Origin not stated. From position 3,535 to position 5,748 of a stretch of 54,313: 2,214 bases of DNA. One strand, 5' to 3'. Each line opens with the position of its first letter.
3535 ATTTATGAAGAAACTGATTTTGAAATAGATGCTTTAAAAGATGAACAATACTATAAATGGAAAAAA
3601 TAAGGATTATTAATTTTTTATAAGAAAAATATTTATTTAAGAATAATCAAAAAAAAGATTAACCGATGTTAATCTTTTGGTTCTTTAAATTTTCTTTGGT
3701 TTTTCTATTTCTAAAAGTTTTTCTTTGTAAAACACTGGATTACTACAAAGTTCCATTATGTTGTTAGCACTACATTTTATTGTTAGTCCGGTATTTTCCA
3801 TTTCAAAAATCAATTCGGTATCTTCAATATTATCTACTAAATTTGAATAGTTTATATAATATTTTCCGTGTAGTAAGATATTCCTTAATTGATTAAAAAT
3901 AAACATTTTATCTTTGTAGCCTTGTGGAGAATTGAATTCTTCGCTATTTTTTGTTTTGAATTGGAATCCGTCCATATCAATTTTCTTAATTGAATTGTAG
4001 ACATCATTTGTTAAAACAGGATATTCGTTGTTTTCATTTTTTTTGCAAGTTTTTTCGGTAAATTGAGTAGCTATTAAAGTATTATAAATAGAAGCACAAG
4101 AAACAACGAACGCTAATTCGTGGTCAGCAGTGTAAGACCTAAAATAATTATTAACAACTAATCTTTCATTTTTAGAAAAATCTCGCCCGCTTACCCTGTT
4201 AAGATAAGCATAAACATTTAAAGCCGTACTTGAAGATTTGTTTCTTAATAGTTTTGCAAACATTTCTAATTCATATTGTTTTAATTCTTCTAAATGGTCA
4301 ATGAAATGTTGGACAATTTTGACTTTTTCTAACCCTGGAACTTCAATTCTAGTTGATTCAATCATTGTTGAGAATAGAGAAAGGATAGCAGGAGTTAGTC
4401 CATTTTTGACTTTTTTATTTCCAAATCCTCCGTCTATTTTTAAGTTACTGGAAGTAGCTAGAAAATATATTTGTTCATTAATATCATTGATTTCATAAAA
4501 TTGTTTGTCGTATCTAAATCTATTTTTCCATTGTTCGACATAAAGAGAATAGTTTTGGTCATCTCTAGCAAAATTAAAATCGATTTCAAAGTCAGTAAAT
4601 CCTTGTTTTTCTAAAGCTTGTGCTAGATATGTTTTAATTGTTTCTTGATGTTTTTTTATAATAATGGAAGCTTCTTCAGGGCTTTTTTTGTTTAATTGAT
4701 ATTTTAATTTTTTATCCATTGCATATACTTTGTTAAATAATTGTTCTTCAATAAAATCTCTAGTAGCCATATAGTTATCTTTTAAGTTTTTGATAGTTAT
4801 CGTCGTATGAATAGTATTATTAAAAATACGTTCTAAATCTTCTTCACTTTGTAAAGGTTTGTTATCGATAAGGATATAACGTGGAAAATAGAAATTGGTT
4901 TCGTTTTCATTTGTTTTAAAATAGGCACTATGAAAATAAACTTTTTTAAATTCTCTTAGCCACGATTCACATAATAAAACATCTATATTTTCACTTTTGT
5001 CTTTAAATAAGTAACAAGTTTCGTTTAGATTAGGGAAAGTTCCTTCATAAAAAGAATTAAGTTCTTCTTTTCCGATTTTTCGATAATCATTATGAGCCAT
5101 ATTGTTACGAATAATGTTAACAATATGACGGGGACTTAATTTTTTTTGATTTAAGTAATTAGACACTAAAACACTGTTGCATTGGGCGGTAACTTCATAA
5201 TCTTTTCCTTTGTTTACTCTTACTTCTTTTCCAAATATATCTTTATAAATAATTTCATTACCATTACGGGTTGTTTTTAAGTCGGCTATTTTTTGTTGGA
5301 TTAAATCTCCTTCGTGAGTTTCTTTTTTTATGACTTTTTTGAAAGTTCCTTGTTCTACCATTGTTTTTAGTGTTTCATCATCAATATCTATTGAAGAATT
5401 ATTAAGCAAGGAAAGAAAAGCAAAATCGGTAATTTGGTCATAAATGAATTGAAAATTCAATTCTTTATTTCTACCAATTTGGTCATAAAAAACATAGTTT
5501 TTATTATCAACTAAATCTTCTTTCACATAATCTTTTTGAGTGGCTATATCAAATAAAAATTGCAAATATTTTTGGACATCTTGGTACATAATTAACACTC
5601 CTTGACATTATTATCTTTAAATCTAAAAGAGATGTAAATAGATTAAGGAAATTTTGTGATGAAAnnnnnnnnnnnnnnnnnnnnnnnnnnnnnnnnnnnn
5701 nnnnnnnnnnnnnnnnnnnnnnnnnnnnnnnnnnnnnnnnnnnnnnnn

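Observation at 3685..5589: Compact orphan protein with two RN-x3-H HEPN motifs in a Cas13-like arrangement but no CRISPR array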

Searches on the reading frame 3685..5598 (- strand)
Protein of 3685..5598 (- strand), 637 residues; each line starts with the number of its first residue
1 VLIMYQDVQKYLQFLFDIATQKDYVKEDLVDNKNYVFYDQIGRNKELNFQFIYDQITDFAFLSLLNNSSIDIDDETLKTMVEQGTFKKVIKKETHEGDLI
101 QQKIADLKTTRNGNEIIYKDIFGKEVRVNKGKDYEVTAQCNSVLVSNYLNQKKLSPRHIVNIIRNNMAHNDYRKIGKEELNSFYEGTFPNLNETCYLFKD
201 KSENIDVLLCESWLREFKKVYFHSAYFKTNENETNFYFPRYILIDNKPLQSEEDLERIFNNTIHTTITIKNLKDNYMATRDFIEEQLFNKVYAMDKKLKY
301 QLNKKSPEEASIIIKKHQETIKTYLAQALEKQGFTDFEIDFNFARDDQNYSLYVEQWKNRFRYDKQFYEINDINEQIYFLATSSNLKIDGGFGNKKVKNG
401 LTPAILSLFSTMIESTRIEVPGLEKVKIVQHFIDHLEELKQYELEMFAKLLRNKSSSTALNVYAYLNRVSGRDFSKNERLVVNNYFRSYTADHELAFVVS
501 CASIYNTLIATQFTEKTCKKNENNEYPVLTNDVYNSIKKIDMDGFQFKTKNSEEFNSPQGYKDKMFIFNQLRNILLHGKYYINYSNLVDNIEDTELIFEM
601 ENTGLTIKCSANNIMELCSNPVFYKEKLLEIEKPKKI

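Call 3: search_protein_families(library=pfam, proteins=[window:3685-5598:-], max_evalue=10)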
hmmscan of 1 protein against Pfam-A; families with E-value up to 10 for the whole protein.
window:3685-5598:- (637 aa): 2 families
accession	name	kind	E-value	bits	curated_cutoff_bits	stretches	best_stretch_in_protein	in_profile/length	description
PF02758.22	PYRIN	-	0.026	15.1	22.9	1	433-456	3-25/76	PAAD/DAPIN/Pyrin domain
PF03442.20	CBM_X2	-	0.074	13.6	28.9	1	100-153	11-63/83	Carbohydrate binding domain X2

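Call 4: search_protein_families(library=padloc, proteins=[window:3685-5598:-], max_evalue=10)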
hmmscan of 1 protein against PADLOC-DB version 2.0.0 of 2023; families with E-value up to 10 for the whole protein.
window:3685-5598:- (637 aa): 0 families

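Call 5: search_protein_families(library=ncbifam, proteins=[window:3685-5598:-], max_evalue=10)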
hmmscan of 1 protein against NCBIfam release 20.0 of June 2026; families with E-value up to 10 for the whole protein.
window:3685-5598:- (637 aa): 1 family
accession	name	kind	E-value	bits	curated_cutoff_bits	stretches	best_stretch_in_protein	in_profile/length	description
NF050800.1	HP0895_fam_antitoxin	equivalog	2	8.5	200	1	514-571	5-63/116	type II toxin-antitoxin system HP0895 family antitoxin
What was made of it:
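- On Cas13 / type VI CRISPR effector: No PADLOC or NCBIfam Cas13 hit for the window protein (calls 4, 5).
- No Cas13 hit for the window protein (calls 4, 5).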

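Call 9: find_homologous_proteins(query=window:3685-5589:-, max_evalue=0.001)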
Query window:3685-5589:- (634 aa): 2 proteins with E <= 0.001 among 8000 candidates.
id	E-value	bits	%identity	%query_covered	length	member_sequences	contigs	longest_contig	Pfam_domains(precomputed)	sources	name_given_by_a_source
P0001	0.0e+0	1407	100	100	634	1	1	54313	-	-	-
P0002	0.0e+0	1065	76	100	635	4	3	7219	-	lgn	-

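Call 14: find_encoding_contigs(protein=P0002, flank=10000, max_places=6)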
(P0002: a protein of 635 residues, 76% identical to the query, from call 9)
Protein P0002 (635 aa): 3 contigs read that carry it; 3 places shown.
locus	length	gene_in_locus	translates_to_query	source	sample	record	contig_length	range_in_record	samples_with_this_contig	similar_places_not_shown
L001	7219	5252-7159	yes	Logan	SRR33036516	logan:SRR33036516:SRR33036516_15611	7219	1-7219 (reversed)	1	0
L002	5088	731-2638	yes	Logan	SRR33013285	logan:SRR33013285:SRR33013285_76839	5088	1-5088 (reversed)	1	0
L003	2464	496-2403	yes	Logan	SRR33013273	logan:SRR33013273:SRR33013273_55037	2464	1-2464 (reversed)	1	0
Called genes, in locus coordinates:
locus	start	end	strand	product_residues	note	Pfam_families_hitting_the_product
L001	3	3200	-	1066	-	?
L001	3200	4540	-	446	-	PF01556:DnaJ_C (faint)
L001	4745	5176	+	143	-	-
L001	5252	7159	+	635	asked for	-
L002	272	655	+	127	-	-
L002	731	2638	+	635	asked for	-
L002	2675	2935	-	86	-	-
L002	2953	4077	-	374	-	-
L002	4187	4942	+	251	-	PF00106:adh_short, PF01370:Epimerase (weak), PF08659:KR, PF13561:adh_short_C2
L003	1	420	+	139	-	?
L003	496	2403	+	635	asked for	-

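Call 20: search_solved_structures(query=A1, max_evalue=10, show_alignments=3)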
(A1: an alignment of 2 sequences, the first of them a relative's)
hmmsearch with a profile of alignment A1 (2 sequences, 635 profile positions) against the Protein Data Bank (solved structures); distinct sequences matched with E-value up to 10: 1.
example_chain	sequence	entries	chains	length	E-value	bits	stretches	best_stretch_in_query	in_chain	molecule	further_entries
6ct6_A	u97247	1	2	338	1.1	10.9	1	172-248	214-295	Lactate dehydrogenase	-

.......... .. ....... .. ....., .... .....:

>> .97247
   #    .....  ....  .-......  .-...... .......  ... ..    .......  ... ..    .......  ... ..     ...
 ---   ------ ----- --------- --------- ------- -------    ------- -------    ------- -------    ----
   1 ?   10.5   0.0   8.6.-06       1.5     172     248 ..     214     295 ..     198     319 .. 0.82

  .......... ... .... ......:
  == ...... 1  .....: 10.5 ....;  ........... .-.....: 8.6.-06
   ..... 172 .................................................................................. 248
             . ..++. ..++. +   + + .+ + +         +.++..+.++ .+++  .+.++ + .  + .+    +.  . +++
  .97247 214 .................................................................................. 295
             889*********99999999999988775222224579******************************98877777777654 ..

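Call 21: search_protein_families(library=phrogs, proteins=[window:3685-5598:-], max_evalue=0.1)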
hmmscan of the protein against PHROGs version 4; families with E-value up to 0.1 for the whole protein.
window:3685-5598:- (637 aa): 0 families
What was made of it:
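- Tried and rejected: Pfam, PADLOC, NCBIfam and PHROGs gave nothing meaningful (calls 3-5, 21).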

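Call 23: predict_structure(alignment_id=A1)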
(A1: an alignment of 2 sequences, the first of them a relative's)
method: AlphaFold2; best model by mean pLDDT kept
length: 634 residues; sequences in the alignment: 2
mean_pLDDT: 43.2   pTM: 0.34
mean pLDDT of the five models: 43.2, 41.7, 40.6, 38.3, 37.8
residues with pLDDT >= 90: 0; 70-90: 49; 50-70: 133; < 50: 452
segments of 3 or more residues with pLDDT < 50: 1-82, 117-120, 136-223, 242-245, 373-634
pLDDT, mean of each block of 10 residues (from residue 1): 30 33 27 26 27 27 28 38 54 53 63 58 63 47 27 26 27 41 38 40 40 28 54 59 55 66 70 53 61 66 70 82 82 80 60 53 57 46 27 29 35 38 46 43 41 39 39 38 32 29 27 35 33 33 40 40 37 27 30 37 40 34 28 25
secondary structure, 60 per line:
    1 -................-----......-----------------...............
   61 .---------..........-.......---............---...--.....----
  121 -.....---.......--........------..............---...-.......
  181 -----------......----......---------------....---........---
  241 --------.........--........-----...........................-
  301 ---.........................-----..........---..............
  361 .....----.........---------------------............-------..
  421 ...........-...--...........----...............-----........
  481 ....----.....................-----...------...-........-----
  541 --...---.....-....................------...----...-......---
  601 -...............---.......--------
elements in order: H2-17 H23-28 H46-61 H71-80 E82-88 H92-103 E107-109 E112-116 E122-126 E130-136 H139-146 H153-166 E170-172 H174-180 E192-197 E202-207 E223-226 E230-237 H249-257 E260-267 H273-299 H304-328 E334-340 H347-365 H370-378 H400-411 H419-431 H438-448 H453-467 H473-484 H489-509 E515-517 E524-526 H528-535 E543-545 H549-553 H555-574 E592-597 E602-607 H608-616 H620-626
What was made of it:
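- Tried and rejected: With 2 sequences it was unusable (pLDDT 43, call 23).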

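Call 24: search_protein_representatives(alignment_id=A1)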
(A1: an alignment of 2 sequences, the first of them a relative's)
Query: 2 sequences, 635 profile positions. Proteins with E-value up to 0.001 (for the whole library): 5; up to 1e-10: 5; up to 1e-30: 5. The best 5 are listed.
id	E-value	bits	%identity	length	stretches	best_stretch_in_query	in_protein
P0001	0.0e+00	1384.2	-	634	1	1-635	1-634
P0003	6.7e-115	401.6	-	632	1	1-632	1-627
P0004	1.5e-98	347.6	-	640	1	3-633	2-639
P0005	6.3e-61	223.3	-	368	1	1-354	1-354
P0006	1.9e-39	152.3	-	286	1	360-634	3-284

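Call 26: find_homologous_proteins(query=A2, max_evalue=0.01)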
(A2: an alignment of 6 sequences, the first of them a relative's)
Query A2 (6 sequences) (634 aa, profile of the alignment): 2 proteins with E <= 0.01 among 8000 candidates.
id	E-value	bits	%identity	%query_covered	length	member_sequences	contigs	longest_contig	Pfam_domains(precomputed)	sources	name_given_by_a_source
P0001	0.0e+0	1023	100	100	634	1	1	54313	-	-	-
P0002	0.0e+0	1010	76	100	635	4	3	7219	-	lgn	-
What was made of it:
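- Tried and rejected: They returned only the 76% relative, even with the family alignment (calls 9, 26).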

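Call 28: find_encoding_contigs(protein=P0003, flank=10000, max_places=6)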
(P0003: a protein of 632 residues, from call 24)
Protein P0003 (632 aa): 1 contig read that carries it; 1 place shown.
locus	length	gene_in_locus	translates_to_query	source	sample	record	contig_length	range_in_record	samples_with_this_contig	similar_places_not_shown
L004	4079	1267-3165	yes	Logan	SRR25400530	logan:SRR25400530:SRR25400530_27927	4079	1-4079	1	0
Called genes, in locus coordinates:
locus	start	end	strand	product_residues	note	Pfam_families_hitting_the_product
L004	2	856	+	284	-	?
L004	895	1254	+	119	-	-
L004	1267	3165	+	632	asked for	-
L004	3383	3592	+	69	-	PF01197:Ribosomal_L31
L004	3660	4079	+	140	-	?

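Call 29: find_encoding_contigs(protein=P0004, flank=10000, max_places=6)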
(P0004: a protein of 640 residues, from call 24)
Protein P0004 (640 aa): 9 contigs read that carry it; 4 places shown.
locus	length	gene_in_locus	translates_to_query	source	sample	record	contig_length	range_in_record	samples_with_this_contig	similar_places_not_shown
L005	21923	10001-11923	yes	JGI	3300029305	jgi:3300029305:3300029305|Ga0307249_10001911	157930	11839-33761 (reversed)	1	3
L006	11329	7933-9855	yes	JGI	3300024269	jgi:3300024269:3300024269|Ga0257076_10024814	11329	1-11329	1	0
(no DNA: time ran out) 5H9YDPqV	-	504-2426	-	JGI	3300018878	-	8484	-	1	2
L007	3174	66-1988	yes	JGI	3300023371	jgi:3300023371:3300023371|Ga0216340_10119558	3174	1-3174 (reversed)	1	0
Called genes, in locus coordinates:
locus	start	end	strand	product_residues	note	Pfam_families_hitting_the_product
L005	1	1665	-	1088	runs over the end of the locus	PF04480:DUF559 (weak), PF00270:DEAD, PF00271:Helicase_C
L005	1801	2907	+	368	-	-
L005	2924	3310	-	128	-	-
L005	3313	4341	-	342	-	PF00512:HisKA, PF13581:HATPase_c_2 (weak), PF02518:HATPase_c, PF14501:HATPase_c_5 (weak)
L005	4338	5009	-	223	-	PF00072:Response_reg, PF00486:Trans_reg_C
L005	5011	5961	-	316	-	-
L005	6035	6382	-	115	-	-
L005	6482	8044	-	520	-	PF13396:PLDc_N, PF13091:PLDc_2, PF00614:PLDc (weak), PF13091:PLDc_2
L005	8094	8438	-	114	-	-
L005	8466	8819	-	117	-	-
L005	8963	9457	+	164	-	PF06941:NT5C (faint)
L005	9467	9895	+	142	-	-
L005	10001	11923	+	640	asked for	-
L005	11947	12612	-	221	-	PF03167:UDG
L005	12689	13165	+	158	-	-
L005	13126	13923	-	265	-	PF02673:BacA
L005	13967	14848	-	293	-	PF01734:Patatin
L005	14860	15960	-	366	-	PF01926:MMR_HSR1, PF02421:FeoB_N, PF06071:YchF-GTPase_C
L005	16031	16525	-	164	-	PF13420:Acetyltransf_4 (weak), PF13673:Acetyltransf_10 (weak), PF00583:Acetyltransf_1, PF13508:Acetyltransf_7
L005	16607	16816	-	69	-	PF00313:CSD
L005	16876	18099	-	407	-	PF00005:ABC_tran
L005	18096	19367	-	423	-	PF02463:SMC_N (faint), PF00005:ABC_tran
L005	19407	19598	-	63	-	PF06107:DUF951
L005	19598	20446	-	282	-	PF21088:MS_channel_1st (weak), PF00924:MS_channel_2nd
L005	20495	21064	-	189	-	PF04961:FTCD_C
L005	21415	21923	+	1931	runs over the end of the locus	PF09479:Flg_new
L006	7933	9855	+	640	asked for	-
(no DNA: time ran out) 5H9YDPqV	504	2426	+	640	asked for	-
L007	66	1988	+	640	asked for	-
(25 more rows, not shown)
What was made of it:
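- In L005 the helicase operon is replaced by other genes (call 29).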

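Call 31: predict_structure(alignment_id=A2)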
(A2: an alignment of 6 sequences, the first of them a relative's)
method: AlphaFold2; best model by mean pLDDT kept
length: 634 residues; sequences in the alignment: 6
mean_pLDDT: 71.9   pTM: 0.68
mean pLDDT of the five models: 71.9, 65.8, 57.4, 57.2, 55.8
residues with pLDDT >= 90: 56; 70-90: 329; 50-70: 173; < 50: 76
segments of 3 or more residues with pLDDT < 50: 40-42, 64-66, 222-229, 382-401, 414-433, 448-457, 473-475, 631-634
pLDDT, mean of each block of 10 residues (from residue 1): 74 80 60 56 59 67 55 86 79 70 77 78 84 87 78 87 78 68 60 83 86 74 43 78 82 85 79 67 83 82 80 91 92 88 78 75 75 72 36 39 56 43 44 53 50 46 54 52 66 81 83 71 70 88 89 89 88 69 75 80 90 89 65 43
secondary structure, 60 per line:
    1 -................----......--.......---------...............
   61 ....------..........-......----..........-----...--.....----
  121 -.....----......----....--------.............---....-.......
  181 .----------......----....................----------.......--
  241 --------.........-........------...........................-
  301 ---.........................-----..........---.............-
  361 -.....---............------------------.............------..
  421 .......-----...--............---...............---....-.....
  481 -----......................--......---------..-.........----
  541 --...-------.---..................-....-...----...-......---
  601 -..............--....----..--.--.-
elements in order: H2-17 E22-27 E30-36 H46-64 H71-80 E82-87 H92-101 E107-109 E112-116 E122-126 E131-136 E141-144 H153-165 E169-172 H174-181 E192-197 E202-207 H208-221 E232-238 H249-257 E259-266 H273-299 H304-328 E334-340 H347-359 H362-366 H370-381 H400-412 H419-427 H438-449 H453-467 H471-474 E476-480 H486-507 H510-515 H528-536 E543-545 H557-574 E576-579 E592-597 E602-607 H608-615 H618-621
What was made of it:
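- The motifs lie at the C-terminal end of helices with pLDDT 78-89 (call 31). The model rests on 6 sequences (call 31), and its coordinates could not be inspected.
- Tried and rejected: The second run with 6 sequences was usable (call 31).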

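Call 34: fold_search(model_id=the predicted structure, library=pdb)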
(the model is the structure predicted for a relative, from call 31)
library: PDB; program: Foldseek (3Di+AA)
matches with E <= 10: 200; with E <= 0.001: 0
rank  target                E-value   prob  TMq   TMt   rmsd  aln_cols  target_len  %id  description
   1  4mjg_A                3.0e-01  0.06  0.05  0.15  22.8       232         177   11  Crystal structure of a DUF4853 family protein (ACTODO_00621) from Actinomyces odontolyticus ATCC 17982 at 2.65 A resol (released 2013-10-16)
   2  8ugb_B                4.2e-01  0.03  0.09  0.07  31.8       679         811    9  Cryo-EM structure of bovine phosphodiesterase 6 bound to udenafil (released 2024-01-17)
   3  3dpu_B                7.1e-01  0.06  0.06  0.10  18.1       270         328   12  RocCOR domain tandem of Rab family protein (Roco) (released 2008-08-12)
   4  8jkz_A                1.3e+00  0.02  0.04  0.04  23.7       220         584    7  Cryo-EM structure of the prokaryotic SPARSA system complex (released 2024-01-24)
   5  7qo1_F                1.3e+00  0.04  0.05  0.11  20.4       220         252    6  complex of DNA ligase I and FEN1 on PCNA and DNA (released 2023-01-11)
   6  8fex_A                1.4e+00  0.03  0.05  0.06  23.7       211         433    8  Inactivate state of Maribacter polysiphoniae Argonuate (short pAgo system) (released 2023-08-23)
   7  8in8_B                1.4e+00  0.02  0.04  0.09  24.4       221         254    8  Cryo-EM structure of the target ssDNA-bound SIR2-APAZ/Ago-gRNA quaternary complex (released 2023-07-05)
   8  8hr5_A                1.4e+00  0.04  0.06  0.07  22.2       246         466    9  Cryo-EM structure of the CnCas12f1-sgRNA-DNA complex (released 2023-09-06)
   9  9hg5_C                1.4e+00  0.02  0.06  0.10  24.3       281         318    8  BAM-SurA complex in the swing-in state with full length BamC resolved (released 2025-04-16)
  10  6i1x_A                1.7e+00  0.04  0.07  0.09  24.2       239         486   10  Aeromonas hydrophila ExeD (released 2019-04-10)
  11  3dpt_B                1.8e+00  0.04  0.07  0.11  19.2       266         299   10  COR domain of Rab family protein (Roco) (released 2008-08-12)
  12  9n32_A                1.9e+00  0.10  0.06  0.10  11.5        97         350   11  PilU from Pseudomonas aeruginosa: C3ocococ conformation (released 2025-12-10)
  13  9n32_D                1.9e+00  0.10  0.06  0.10  11.5        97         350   11  PilU from Pseudomonas aeruginosa: C3ocococ conformation (released 2025-12-10)
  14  7sgz_H                2.0e+00  0.03  0.08  0.15  15.6       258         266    9  Structure of the yeast Rad24-RFC loader bound to DNA and the closed 9-1-1 clamp (released 2022-03-23)
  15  9n32_C                2.2e+00  0.09  0.06  0.10  11.5        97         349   11  PilU from Pseudomonas aeruginosa: C3ocococ conformation (released 2025-12-10)
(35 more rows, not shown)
